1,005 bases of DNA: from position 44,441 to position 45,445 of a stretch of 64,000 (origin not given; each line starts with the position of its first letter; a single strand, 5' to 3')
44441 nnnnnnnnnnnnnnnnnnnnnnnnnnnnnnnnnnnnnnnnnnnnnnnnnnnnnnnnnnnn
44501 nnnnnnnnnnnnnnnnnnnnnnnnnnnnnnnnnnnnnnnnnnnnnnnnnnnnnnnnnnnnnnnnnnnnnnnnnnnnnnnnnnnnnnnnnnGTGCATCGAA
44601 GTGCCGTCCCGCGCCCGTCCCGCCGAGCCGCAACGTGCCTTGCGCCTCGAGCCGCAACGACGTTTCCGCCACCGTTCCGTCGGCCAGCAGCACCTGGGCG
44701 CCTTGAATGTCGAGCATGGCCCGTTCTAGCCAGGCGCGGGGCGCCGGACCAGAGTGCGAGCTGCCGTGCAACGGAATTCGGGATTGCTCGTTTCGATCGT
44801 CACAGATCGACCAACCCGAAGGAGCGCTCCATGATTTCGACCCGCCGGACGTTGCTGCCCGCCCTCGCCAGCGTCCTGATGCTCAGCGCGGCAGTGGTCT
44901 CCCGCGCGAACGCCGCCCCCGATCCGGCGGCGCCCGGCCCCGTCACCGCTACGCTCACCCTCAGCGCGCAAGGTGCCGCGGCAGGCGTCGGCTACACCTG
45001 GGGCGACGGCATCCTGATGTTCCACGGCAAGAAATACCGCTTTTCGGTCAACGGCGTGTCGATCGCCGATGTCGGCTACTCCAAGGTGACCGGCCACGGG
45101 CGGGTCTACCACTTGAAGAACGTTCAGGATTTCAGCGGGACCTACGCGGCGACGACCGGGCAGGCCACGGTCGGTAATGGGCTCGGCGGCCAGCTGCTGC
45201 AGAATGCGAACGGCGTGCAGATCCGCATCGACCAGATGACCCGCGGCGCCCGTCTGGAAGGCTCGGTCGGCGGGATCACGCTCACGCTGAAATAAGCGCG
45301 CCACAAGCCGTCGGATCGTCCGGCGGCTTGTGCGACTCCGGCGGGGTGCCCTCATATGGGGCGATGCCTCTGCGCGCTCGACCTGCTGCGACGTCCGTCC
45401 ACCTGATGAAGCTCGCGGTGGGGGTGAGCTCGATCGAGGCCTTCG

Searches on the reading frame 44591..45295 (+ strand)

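Call 3: search_protein_families(library=pfam, proteins=[window:44591-45295:+], max_evalue=0.01)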
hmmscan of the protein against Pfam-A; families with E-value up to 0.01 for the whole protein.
window:44591-45295:+ (234 aa): 1 family
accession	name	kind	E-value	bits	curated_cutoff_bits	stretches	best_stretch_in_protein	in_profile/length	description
PF06577.17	EipA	-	0.0014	18.9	30.8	1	126-232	45-152/160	Envelope integrity protein A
